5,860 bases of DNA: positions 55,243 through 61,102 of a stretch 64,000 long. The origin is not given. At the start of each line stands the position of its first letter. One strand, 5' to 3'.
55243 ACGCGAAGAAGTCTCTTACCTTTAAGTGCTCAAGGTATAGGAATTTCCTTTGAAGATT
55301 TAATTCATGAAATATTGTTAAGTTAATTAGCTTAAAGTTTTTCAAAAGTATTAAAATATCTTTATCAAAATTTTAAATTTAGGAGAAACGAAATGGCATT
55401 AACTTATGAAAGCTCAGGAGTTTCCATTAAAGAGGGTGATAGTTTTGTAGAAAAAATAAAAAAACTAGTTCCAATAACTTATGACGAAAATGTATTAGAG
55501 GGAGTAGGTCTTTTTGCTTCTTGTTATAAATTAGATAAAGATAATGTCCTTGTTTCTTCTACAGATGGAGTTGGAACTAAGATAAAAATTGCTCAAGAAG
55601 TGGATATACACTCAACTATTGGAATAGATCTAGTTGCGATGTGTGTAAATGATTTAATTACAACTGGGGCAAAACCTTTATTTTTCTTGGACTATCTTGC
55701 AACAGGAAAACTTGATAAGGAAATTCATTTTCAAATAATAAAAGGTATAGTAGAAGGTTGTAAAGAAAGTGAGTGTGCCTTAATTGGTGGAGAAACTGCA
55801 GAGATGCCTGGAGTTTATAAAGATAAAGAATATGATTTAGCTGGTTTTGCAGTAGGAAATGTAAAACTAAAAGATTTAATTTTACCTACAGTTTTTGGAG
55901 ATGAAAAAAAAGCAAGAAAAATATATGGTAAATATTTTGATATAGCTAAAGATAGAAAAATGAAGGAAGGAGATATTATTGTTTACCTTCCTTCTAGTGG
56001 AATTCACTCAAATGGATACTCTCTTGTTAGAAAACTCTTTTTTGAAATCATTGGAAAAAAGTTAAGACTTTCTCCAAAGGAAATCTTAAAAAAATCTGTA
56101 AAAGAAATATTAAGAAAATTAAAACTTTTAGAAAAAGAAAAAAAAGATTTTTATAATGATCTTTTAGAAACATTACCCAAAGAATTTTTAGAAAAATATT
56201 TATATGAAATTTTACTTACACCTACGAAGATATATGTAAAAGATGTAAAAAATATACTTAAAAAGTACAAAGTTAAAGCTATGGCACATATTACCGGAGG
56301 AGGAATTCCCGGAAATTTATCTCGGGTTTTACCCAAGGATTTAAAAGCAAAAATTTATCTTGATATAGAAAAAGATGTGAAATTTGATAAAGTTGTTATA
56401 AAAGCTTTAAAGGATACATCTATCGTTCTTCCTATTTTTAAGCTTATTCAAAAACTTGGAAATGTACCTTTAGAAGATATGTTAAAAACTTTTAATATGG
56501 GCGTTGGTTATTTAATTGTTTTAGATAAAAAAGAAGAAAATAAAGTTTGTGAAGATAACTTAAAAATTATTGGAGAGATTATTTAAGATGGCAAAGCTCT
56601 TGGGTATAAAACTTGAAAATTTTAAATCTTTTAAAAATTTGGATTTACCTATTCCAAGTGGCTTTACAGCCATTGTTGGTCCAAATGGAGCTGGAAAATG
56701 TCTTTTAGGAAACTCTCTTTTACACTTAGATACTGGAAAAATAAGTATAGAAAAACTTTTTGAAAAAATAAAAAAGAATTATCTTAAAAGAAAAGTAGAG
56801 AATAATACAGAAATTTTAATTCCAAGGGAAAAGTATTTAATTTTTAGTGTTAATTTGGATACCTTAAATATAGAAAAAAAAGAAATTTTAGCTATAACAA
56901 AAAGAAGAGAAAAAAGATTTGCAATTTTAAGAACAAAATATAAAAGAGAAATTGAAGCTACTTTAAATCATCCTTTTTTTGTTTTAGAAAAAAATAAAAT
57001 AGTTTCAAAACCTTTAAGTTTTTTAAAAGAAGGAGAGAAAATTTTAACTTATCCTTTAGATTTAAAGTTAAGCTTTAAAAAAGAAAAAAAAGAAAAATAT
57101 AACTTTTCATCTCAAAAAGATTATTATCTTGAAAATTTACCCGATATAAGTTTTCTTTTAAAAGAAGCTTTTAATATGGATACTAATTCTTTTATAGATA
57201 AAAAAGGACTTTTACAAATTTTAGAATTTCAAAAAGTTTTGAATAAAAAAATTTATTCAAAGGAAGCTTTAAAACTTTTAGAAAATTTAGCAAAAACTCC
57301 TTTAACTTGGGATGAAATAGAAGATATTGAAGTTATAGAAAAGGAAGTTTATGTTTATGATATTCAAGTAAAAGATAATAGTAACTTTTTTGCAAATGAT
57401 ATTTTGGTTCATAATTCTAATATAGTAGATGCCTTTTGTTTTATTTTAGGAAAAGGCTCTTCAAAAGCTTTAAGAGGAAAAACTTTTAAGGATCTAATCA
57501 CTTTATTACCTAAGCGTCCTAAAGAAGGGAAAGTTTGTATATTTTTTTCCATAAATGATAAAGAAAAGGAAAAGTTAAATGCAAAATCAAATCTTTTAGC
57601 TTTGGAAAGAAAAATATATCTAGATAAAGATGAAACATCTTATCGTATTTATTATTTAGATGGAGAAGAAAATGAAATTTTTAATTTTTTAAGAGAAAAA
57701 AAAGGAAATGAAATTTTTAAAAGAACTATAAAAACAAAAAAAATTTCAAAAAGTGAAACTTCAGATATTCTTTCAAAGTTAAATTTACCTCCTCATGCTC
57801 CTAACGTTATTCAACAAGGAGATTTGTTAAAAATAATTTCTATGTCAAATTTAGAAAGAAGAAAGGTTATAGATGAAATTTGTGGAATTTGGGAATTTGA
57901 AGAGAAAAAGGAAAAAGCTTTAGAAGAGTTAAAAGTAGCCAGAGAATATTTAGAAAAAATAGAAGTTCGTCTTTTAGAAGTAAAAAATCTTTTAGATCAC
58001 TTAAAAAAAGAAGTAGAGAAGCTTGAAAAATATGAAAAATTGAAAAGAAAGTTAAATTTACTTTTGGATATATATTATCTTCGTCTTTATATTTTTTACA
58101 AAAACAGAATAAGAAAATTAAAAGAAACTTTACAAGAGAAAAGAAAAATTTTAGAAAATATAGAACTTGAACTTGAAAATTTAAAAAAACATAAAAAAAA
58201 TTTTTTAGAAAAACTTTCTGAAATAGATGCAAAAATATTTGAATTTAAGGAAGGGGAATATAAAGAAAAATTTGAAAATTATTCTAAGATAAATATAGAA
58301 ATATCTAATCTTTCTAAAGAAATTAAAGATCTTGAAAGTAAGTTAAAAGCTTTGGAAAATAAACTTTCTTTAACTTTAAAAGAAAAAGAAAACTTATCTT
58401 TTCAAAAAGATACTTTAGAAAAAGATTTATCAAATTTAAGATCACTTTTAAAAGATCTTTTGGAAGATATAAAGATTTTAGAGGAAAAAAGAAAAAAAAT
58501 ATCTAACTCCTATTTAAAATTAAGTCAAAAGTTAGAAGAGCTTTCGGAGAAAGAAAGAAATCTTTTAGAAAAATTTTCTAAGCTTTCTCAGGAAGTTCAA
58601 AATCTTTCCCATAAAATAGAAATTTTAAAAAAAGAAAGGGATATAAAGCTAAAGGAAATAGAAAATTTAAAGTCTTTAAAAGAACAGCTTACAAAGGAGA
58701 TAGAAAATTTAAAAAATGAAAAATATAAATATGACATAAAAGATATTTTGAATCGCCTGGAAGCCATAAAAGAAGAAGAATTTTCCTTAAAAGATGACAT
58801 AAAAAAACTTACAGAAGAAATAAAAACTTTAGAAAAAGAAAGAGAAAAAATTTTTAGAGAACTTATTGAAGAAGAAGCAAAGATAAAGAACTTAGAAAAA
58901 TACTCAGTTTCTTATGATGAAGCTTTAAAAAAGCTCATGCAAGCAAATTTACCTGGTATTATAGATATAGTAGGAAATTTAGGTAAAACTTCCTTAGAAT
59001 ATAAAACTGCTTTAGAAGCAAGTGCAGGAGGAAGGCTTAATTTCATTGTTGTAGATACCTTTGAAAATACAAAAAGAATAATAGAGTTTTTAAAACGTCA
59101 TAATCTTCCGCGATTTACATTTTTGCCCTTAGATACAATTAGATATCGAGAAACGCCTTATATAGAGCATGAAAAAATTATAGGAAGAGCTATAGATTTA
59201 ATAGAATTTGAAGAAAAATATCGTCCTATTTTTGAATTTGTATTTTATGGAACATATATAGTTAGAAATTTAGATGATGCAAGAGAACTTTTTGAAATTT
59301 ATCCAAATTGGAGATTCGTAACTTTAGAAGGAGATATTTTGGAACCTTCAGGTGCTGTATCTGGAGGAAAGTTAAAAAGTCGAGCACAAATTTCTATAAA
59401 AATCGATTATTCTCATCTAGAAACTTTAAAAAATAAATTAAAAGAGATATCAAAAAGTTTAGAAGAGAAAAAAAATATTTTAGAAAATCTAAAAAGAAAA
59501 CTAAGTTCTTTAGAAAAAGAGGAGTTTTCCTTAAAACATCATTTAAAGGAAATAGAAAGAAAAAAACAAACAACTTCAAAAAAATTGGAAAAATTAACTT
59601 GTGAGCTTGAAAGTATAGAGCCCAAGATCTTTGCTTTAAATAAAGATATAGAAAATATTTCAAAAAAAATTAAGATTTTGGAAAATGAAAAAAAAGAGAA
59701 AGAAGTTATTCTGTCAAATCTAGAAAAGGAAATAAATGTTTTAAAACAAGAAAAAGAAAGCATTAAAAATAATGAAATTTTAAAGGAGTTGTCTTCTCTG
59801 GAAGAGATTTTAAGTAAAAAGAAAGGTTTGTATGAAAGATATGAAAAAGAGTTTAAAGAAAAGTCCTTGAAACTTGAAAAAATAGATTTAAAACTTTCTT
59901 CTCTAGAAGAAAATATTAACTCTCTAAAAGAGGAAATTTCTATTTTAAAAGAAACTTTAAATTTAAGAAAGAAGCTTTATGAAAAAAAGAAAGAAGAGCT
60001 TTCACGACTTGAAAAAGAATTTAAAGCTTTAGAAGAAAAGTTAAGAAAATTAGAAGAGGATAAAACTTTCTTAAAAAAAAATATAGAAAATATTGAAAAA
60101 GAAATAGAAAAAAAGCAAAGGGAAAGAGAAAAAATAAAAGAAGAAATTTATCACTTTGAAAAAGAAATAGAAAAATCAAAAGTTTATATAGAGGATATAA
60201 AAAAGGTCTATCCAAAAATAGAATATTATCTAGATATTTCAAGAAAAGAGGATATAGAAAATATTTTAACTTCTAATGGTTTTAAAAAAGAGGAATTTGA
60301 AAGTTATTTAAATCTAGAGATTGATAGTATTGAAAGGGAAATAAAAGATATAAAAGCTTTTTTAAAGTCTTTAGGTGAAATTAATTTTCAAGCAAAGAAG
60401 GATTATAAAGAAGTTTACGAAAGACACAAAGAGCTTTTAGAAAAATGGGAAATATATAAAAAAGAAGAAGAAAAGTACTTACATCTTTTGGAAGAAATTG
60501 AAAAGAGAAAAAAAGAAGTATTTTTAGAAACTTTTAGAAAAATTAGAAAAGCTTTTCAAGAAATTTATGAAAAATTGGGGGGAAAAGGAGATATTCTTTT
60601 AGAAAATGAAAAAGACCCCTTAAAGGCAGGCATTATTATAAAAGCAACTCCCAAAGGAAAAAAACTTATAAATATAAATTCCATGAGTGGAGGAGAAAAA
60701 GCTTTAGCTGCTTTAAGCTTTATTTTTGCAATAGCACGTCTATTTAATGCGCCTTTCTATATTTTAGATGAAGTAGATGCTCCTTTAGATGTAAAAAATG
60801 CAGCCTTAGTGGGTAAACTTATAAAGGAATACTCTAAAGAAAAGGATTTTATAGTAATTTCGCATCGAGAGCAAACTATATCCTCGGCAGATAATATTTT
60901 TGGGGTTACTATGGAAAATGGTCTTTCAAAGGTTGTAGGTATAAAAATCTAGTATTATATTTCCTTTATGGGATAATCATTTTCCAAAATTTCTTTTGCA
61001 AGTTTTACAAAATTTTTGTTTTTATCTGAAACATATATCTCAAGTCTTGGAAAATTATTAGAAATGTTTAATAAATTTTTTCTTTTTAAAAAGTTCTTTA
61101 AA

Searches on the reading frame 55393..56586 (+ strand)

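Call 86: search_protein_families(library=pfam, proteins=[window:55393-56586:+], max_evalue=0.00001)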
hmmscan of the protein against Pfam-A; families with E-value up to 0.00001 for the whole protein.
window:55393-56586:+ (397 aa): 2 families
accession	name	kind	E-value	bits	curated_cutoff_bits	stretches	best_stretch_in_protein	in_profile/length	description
PF00586.29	AIRS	-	1.8e-26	93.2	24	1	42-157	4-112/112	AIR synthase related protein, N-terminal domain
PF02769.27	AIRS_C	-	1.6e-22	80.8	23.1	1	264-387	34-129/156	AIR synthase related protein, C-terminal domain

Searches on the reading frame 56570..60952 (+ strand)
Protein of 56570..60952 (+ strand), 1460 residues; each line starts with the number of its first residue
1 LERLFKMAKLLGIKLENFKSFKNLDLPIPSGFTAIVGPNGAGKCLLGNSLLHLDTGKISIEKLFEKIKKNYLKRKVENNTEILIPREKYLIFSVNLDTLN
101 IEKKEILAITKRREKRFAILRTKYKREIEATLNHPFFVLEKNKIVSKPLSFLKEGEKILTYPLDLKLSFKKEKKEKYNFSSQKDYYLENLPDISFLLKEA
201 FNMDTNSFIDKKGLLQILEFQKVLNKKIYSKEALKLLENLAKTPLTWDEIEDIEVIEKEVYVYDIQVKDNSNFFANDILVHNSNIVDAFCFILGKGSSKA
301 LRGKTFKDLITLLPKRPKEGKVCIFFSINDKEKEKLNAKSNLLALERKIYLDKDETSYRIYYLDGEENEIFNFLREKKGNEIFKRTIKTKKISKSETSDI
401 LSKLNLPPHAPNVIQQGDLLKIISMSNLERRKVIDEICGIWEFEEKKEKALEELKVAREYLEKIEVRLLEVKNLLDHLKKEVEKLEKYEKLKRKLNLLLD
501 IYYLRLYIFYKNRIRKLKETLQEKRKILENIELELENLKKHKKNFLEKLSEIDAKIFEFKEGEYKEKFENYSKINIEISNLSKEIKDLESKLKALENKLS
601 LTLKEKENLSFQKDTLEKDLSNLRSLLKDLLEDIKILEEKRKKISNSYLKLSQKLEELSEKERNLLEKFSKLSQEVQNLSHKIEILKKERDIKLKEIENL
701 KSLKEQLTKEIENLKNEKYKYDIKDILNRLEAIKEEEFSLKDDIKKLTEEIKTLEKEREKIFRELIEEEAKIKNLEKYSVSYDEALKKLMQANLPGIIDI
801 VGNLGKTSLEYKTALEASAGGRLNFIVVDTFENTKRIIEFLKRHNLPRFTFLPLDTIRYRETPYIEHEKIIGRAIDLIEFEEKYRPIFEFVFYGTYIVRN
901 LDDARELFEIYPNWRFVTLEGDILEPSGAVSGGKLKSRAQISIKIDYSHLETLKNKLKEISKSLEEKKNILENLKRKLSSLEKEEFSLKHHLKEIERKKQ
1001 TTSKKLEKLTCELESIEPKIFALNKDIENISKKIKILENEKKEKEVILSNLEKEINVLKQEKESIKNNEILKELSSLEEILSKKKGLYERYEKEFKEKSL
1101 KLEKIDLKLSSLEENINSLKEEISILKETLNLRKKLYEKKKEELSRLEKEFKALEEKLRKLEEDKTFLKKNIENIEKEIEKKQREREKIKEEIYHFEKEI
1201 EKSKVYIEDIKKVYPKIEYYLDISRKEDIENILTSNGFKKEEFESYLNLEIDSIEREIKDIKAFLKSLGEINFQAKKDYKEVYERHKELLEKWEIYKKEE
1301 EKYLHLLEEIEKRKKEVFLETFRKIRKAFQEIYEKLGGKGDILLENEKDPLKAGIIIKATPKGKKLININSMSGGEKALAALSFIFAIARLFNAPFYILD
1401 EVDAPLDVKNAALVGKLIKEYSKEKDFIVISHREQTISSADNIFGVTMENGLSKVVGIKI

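Call 86: search_protein_families(library=pfam, proteins=[window:56570-60952:+], max_evalue=0.00001)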
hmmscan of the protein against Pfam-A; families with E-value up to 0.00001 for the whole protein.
window:56570-60952:+ (1460 aa): 4 families
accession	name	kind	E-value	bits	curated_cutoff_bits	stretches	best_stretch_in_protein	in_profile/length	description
PF02463.25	SMC_N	-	1.2e-35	123.4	40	2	1182-1453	72-219/220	RecF/RecN/SMC N terminal domain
PF06470.18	SMC_hinge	-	9.3e-30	103.8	22.5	1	795-907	2-115/116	SMC proteins Flexible Hinge Domain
PF14890.11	Intein_splicing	-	8.1e-22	78.1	35.8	1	65-282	17-155/155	Intein splicing domain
PF13476.12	AAA_23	-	4.9e-08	34.3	27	1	13-240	2-179/201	AAA domain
